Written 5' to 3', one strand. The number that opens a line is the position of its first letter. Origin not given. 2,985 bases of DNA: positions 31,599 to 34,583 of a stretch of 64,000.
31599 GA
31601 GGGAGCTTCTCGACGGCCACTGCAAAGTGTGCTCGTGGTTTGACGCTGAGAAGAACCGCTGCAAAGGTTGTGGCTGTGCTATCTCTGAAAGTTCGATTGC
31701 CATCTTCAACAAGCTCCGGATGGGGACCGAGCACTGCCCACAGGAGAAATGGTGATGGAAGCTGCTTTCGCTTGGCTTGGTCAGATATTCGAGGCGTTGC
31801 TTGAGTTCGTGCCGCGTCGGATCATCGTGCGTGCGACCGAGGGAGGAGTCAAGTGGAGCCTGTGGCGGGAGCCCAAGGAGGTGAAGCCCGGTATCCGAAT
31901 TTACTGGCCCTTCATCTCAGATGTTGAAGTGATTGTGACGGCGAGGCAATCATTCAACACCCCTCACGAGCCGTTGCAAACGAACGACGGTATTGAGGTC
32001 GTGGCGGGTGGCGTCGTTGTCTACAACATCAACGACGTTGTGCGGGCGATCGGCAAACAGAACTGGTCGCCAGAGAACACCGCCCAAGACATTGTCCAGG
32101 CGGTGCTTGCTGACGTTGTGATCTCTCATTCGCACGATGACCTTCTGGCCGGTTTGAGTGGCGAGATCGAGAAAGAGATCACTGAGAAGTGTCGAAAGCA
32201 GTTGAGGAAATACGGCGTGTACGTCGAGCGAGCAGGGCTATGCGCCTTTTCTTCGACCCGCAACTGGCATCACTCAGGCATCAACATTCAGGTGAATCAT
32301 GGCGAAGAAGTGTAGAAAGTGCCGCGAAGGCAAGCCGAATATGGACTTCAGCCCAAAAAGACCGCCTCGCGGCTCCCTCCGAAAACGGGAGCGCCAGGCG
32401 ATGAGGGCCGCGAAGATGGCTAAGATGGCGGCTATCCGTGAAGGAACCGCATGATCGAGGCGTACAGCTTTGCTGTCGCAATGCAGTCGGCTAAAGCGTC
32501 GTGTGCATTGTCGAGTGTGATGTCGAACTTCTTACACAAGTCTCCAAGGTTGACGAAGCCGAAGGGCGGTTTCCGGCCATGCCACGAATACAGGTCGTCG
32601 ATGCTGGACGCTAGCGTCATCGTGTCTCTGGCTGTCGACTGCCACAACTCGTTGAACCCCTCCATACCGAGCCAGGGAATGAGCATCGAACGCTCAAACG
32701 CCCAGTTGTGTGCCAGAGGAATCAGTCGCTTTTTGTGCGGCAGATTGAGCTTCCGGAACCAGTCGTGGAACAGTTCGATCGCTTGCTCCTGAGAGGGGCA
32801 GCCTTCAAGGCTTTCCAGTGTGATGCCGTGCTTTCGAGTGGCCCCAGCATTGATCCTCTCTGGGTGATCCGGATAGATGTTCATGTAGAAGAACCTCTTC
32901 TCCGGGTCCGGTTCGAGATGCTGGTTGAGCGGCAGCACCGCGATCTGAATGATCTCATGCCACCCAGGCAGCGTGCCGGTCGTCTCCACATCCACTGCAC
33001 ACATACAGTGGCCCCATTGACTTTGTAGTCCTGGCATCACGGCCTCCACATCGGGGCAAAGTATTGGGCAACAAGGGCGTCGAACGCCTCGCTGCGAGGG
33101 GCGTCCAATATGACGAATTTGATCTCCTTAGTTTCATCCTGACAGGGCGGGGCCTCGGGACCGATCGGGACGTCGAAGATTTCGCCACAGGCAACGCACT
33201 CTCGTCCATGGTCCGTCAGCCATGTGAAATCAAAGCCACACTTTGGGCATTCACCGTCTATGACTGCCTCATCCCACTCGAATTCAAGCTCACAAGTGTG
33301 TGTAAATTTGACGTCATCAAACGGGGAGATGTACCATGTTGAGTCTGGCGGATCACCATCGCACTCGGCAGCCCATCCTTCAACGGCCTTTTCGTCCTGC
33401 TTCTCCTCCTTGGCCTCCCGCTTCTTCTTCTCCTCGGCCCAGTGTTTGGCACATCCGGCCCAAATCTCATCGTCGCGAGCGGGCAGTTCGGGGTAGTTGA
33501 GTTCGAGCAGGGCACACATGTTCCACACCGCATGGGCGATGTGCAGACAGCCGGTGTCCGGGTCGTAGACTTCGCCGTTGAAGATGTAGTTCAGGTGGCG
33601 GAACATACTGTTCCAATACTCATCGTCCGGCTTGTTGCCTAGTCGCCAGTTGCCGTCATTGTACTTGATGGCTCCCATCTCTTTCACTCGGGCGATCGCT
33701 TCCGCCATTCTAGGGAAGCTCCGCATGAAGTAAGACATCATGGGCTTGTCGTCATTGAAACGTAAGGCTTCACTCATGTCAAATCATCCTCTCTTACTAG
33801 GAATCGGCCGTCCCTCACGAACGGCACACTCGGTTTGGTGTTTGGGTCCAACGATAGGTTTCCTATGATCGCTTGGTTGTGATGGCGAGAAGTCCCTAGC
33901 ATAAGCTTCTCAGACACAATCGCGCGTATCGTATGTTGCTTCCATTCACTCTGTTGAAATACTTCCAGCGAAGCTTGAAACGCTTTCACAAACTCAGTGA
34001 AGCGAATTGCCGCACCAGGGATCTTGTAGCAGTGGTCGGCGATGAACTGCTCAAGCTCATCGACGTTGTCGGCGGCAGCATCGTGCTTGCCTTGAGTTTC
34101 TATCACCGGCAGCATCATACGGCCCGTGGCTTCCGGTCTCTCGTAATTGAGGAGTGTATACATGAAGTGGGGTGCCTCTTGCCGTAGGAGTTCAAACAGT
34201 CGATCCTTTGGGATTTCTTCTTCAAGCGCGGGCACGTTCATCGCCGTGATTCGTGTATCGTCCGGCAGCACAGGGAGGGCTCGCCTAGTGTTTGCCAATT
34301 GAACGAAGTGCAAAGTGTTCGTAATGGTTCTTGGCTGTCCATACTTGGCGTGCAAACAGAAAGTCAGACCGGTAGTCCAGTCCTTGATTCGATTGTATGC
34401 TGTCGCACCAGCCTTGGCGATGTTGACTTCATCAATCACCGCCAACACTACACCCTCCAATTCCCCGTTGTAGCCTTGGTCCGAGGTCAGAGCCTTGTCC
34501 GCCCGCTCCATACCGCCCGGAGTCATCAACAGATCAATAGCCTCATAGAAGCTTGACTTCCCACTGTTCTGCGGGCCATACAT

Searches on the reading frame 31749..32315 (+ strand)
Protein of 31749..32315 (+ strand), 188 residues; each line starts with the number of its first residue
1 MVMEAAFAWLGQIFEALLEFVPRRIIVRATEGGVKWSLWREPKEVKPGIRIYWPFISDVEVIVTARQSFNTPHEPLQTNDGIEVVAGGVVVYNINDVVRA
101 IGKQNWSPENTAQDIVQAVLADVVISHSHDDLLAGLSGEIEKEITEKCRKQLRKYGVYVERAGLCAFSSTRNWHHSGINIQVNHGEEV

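Call 50: search_protein_families(library=pfam, proteins=[window:31749-32315:+], max_evalue=0.001)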
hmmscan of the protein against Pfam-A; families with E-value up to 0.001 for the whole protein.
window:31749-32315:+ (188 aa): 1 family
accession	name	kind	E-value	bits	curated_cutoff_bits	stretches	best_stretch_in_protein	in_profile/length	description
PF01145.31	Band_7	-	1.1e-16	61.8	23.6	1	26-162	2-140/176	SPFH domain / Band 7 family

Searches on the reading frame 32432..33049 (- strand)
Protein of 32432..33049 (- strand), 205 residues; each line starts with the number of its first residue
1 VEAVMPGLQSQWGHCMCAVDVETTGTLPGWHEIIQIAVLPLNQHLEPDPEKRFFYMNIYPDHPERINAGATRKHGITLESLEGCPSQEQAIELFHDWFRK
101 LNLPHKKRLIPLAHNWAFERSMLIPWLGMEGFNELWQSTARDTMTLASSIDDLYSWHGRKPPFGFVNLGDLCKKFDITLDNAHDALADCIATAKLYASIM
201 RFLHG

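Call 12: search_protein_families(library=pfam, proteins=[window:32432-33049:-], max_evalue=0.01)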
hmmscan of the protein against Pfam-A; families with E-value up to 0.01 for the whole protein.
window:32432-33049:- (205 aa): 2 families
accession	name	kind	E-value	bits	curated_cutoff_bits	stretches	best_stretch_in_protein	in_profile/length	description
PF00929.31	RNase_T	-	1.5e-19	71.5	24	1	19-196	3-164/164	Exonuclease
PF01399.33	PCI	-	0.0038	17.8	22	1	165-199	39-73/84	PCI domain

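Call 13: search_protein_families(library=phrogs, proteins=[window:32432-33049:-], max_evalue=0.01)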
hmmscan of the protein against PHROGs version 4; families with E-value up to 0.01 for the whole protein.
window:32432-33049:- (205 aa): 4 families
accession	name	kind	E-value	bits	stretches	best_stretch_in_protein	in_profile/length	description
phrog_192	-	DNA, RNA and nucleotide metabolism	2.2e-29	104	1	18-198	110-269/397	DNA polymerase exonuclease subunit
phrog_14632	-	DNA, RNA and nucleotide metabolism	0.0011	18.8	1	18-197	86-240/380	DNA polymerase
phrog_1907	-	DNA, RNA and nucleotide metabolism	0.0018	17.9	1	86-188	50-151/629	DNA polymerase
phrog_17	-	DNA, RNA and nucleotide metabolism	0.0085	15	1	16-197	672-822/1445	DNA polymerase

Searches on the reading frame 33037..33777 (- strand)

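Call 12: search_protein_families(library=pfam, proteins=[window:33037-33777:-], max_evalue=0.01)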
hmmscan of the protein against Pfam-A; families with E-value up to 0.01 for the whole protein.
window:33037-33777:- (246 aa): 1 family
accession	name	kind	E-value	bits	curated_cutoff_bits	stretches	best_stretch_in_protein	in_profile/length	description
PF18909.5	dGTP_diPhyd_N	-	2.5e-21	75.9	27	1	5-94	5-90/99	dATP/dGTP diphosphohydrolase, N-terminal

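Call 13: search_protein_families(library=phrogs, proteins=[window:33037-33777:-], max_evalue=0.01)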
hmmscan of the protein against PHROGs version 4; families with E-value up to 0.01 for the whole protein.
window:33037-33777:- (246 aa): 9 families
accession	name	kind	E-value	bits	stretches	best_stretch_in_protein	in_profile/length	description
phrog_801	-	DNA, RNA and nucleotide metabolism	1.6e-22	81.7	1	5-129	101-221/476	dATP / dGTP pyrophosphohydrolase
phrog_5033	-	lysis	3.8e-17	63.8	1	4-97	78-171/178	endolysin; inhibits RNA polymerase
phrog_19680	-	unknown function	1.4e-16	62.2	1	6-94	92-180/188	-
phrog_2252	-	lysis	1.2e-14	55.7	1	26-119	124-216/285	endolysin; inhibits RNA polymerase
phrog_11257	-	unknown function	1.2e-09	39.4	1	33-151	39-152/200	-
phrog_16254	-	unknown function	5.5e-08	33.6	1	28-101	40-112/377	-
phrog_37590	-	unknown function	9.9e-08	32.4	1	3-103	44-151/341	-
phrog_5332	-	unknown function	1.5e-06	28.9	1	34-97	142-206/215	-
phrog_18716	-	unknown function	6.6e-05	24.1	1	29-98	38-103/114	-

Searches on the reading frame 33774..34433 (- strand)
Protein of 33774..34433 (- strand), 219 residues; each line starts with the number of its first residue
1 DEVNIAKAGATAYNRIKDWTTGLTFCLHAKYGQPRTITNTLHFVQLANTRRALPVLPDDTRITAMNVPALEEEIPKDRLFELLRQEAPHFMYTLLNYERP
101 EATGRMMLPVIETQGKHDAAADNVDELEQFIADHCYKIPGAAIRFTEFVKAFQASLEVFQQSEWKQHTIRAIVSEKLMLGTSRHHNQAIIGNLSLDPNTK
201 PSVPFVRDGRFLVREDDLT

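Call 74: search_protein_families(library=pfam, proteins=[window:33774-34433:-], max_evalue=10)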
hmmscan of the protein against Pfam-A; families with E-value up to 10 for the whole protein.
window:33774-34433:- (219 aa): 3 families
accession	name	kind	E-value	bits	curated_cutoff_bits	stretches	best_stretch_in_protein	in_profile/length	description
PF19263.5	DUF5906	-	0.00021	22.3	27.6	1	1-60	53-110/114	Family of unknown function (DUF5906)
PF15450.11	CCDC154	-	0.12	11.3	28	1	121-171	252-302/530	Coiled-coil domain-containing protein 154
PF11994.14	DUF3489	-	0.24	11.9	29.5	1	158-174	27-43/68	Protein of unknown function (DUF3489)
